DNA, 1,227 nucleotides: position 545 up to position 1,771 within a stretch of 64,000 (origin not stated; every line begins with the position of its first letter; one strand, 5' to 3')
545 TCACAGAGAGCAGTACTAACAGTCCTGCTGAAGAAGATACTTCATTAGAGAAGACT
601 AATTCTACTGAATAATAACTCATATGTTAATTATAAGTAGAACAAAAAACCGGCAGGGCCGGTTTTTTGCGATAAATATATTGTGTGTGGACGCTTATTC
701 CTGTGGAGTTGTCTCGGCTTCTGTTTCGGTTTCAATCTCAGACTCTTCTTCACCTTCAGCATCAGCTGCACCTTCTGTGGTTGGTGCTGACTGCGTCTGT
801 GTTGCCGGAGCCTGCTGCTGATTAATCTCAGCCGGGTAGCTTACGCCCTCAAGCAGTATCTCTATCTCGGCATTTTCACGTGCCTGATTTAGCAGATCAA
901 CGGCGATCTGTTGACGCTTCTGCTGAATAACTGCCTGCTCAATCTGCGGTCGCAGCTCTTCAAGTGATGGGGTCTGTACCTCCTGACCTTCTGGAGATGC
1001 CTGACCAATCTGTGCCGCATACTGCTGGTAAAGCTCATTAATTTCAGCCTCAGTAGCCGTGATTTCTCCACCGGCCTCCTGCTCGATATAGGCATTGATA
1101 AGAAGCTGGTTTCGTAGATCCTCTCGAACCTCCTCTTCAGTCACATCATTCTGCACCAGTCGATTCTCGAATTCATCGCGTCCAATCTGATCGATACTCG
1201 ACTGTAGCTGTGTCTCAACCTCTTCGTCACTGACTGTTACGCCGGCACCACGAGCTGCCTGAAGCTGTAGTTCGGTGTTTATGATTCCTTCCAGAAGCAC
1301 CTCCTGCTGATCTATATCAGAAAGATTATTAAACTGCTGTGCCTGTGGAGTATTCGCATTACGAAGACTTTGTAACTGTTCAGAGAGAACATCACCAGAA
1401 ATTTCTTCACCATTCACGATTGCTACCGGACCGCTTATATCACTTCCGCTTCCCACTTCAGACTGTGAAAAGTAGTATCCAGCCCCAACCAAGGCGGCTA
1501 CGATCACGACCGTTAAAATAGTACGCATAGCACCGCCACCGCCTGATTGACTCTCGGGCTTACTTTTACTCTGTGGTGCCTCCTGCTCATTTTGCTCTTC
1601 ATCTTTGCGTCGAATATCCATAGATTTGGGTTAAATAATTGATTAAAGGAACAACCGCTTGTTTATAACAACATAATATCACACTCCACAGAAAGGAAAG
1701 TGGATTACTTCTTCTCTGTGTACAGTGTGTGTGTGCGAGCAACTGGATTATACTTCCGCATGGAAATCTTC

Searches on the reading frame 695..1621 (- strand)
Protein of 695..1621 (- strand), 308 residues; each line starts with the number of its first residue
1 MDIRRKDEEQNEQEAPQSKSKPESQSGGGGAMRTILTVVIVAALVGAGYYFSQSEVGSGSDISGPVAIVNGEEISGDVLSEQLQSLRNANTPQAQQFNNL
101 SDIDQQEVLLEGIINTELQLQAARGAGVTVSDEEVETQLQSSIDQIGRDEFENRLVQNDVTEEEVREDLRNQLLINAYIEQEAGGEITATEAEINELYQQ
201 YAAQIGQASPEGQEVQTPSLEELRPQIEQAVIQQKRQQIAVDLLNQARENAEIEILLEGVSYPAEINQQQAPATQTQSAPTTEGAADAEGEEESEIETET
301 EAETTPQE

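Call 53: search_protein_families(library=pfam, proteins=[window:695-1621:-], max_evalue=0.0001)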
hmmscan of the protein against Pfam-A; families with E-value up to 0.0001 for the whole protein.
window:695-1621:- (308 aa): 3 families
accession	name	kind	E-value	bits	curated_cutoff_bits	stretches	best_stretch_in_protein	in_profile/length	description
PF13624.11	SurA_N_3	-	1.6e-16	61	27.2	1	35-176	16-159/162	SurA-like N-terminal domain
PF13623.11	SurA_N_2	-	1.7e-10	41.4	28.5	1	35-152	14-130/145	SurA-like N-terminal domain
PF09312.16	SurA_N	-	3.2e-07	31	30.8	1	66-176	5-115/118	SurA N-terminal domain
